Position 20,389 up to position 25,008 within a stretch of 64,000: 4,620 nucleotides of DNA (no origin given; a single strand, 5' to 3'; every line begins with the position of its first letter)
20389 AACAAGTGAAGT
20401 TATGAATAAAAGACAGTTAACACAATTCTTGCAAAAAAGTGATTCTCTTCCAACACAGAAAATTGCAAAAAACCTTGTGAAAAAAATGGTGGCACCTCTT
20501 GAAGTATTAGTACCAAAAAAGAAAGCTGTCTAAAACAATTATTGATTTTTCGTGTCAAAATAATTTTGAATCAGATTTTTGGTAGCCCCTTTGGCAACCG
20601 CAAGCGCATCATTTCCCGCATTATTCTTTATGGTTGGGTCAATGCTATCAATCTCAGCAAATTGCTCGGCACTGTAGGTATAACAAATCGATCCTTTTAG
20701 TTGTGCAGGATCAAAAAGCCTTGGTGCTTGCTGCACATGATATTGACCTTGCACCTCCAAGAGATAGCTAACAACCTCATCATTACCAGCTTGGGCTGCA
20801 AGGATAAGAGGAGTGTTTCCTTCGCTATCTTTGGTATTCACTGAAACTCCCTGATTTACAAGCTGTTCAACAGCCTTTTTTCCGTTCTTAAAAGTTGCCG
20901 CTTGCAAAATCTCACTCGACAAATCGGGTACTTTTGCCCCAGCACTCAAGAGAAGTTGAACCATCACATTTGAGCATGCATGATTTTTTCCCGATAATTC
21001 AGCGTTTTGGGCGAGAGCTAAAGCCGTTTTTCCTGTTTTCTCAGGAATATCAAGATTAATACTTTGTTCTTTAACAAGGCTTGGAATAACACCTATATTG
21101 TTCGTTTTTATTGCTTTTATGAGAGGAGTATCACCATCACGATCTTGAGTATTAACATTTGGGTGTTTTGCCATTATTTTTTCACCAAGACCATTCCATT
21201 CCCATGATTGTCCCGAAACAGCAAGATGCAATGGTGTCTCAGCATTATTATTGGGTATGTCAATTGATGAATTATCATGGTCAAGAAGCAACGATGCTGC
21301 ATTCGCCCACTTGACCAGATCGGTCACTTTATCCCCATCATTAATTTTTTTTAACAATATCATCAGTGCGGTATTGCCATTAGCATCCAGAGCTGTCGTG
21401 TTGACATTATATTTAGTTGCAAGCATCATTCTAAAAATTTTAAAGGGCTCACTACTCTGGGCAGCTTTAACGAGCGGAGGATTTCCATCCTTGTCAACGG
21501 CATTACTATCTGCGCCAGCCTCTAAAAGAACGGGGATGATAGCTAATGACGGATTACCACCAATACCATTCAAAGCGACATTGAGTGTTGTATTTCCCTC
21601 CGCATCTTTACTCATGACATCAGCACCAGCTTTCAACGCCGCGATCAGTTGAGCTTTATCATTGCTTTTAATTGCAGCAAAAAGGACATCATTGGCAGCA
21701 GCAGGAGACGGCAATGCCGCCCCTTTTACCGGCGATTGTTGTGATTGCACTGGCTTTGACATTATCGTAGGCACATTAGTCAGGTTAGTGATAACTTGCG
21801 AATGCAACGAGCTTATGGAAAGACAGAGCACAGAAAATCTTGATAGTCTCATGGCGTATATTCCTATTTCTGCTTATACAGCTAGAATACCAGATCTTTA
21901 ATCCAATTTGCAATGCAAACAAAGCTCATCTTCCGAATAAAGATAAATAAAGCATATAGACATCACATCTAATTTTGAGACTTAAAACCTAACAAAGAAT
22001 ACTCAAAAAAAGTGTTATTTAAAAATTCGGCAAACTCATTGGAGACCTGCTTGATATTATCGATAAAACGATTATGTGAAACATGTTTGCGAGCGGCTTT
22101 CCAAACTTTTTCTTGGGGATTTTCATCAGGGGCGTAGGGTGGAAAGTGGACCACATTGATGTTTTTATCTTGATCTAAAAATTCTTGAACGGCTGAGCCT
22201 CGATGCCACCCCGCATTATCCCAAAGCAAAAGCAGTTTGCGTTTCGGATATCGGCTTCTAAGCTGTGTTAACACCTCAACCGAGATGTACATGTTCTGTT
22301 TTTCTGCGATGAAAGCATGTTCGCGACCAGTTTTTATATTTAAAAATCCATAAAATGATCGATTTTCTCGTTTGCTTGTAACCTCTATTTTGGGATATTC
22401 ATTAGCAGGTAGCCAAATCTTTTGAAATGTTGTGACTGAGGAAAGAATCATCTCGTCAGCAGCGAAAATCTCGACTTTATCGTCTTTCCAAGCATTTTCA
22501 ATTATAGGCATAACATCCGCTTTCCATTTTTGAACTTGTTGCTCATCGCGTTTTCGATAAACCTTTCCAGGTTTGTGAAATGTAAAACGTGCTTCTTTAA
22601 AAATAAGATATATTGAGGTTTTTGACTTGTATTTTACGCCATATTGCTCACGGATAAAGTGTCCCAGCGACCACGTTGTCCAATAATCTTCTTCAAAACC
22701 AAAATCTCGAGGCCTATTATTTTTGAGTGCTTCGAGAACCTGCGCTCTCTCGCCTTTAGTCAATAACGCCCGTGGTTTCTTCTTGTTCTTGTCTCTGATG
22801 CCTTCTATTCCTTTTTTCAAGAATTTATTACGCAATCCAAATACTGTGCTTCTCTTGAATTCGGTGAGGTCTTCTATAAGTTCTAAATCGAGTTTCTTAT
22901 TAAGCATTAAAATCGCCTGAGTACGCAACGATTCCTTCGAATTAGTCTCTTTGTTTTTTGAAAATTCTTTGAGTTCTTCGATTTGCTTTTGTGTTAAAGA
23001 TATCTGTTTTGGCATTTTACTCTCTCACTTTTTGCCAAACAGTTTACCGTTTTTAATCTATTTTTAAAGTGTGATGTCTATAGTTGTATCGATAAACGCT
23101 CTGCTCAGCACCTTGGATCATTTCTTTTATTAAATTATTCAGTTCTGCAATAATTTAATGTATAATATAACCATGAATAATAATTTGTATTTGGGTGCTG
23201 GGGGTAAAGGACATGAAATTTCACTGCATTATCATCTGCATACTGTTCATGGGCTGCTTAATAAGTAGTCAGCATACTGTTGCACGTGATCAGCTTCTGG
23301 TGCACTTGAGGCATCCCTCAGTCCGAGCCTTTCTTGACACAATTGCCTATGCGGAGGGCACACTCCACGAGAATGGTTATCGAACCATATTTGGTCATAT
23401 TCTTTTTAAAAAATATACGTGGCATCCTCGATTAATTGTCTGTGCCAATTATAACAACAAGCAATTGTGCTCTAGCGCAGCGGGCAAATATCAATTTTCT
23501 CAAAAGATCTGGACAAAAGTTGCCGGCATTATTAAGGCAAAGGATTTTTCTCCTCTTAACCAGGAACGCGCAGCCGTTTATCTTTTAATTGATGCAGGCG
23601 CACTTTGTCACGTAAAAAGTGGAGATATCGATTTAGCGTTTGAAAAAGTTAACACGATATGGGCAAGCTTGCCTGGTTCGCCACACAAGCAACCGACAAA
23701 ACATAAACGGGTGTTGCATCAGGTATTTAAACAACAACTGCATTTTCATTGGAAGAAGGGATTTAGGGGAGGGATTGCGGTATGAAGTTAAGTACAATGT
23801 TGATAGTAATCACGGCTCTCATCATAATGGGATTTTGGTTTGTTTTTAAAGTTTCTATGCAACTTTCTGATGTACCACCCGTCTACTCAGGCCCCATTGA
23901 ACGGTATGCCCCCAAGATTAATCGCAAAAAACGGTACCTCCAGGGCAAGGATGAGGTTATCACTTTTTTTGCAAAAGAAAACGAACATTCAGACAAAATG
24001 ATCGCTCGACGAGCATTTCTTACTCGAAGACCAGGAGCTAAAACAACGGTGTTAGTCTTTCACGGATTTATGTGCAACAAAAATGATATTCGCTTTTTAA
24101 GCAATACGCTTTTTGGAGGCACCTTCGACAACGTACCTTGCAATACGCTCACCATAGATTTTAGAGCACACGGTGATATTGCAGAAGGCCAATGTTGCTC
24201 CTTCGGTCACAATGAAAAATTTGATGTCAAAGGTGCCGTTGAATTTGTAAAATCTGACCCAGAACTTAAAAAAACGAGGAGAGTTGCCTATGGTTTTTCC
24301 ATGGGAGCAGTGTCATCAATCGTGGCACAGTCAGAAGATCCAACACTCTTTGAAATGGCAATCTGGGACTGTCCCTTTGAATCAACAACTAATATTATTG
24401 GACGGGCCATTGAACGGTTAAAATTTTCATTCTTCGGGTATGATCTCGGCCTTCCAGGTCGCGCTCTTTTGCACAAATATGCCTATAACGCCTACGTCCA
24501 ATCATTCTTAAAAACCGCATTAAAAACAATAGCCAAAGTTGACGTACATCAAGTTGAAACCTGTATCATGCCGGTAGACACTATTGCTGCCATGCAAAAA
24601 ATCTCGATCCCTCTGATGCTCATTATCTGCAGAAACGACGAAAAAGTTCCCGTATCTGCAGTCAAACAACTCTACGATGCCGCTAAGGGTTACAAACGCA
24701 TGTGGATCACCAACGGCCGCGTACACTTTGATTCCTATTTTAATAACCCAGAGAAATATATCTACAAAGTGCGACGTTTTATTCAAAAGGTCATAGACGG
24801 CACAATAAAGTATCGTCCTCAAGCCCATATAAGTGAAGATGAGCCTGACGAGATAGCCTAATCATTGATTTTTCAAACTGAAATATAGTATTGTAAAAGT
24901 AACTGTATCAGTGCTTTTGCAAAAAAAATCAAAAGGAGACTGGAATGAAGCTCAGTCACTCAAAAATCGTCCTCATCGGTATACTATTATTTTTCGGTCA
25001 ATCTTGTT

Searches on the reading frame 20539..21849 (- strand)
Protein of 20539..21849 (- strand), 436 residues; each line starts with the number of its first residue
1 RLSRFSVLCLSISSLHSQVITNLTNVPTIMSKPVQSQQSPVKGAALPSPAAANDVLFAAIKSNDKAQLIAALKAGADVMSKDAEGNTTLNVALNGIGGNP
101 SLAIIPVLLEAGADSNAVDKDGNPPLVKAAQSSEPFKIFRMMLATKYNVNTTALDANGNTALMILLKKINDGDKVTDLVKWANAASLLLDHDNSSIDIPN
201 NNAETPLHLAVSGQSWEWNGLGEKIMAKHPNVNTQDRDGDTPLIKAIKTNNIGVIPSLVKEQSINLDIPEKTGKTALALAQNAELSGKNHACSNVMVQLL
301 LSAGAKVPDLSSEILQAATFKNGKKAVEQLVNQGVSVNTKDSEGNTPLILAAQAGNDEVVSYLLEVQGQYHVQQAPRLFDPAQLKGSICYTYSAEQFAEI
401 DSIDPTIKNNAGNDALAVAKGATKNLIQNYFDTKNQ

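Call 15: search_protein_families(library=ncbifam, proteins=[window:20539-21849:-], max_evalue=0.00001)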
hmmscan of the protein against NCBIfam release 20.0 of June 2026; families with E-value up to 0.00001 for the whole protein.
window:20539-21849:- (436 aa): 6 families
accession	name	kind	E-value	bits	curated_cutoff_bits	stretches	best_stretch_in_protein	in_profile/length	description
NF043029.1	T4SS_AnkY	equivalog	3.5e-17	62.1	600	0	315-373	462-520/543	Dot/Icm T4SS effector AnkY/LegA9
NF041931.2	MzaA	equivalog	2.2e-16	59.8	800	1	321-372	11-63/726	MZA anti-phage system associated sigma-70 family RNA polymerase sigma factor MzaA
NF043028.1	T4SS_AnkX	equivalog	4.5e-15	54.9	1400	1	101-284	560-730/938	Dot/Icm T4SS effector AnkN/AnkX/LegA8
NF043022.1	T4SS_AnkG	equivalog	3.5e-13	49.1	500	0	229-306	354-428/455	Dot/Icm T4SS effector AnkG/AnkZ/LegA7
NF043023.1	T4SS_AnkH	equivalog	3e-12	46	600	0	225-283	18-75/467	Dot/Icm T4SS effector AnkH/LegA3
TIGR00870.1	trp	subfamily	7.4e-06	24.3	498.75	0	224-371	41-158/747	transient-receptor-potential calcium channel protein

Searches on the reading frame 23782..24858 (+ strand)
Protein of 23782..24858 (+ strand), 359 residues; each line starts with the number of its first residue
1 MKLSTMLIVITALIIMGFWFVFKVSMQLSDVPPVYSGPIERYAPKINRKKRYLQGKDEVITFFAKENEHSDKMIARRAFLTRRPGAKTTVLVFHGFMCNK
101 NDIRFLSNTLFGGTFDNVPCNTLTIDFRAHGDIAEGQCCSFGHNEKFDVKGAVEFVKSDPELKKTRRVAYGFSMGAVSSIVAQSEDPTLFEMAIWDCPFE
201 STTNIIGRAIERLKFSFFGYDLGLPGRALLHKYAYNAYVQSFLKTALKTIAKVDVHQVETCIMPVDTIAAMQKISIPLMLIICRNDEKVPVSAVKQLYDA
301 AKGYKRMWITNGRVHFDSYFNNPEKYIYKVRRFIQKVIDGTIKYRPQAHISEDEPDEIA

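Call 62: search_protein_families(library=pfam, proteins=[window:23782-24858:+], max_evalue=0.001)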
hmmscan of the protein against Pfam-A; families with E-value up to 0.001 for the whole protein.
window:23782-24858:+ (359 aa): 2 families
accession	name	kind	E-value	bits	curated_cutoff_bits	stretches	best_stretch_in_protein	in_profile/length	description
PF12146.15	Hydrolase_4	-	6.5e-06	26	27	1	88-315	5-232/239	Serine aminopeptidase, S33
PF00326.27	Peptidase_S9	-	0.00021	21.3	22.6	0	142-203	41-102/213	Prolyl oligopeptidase family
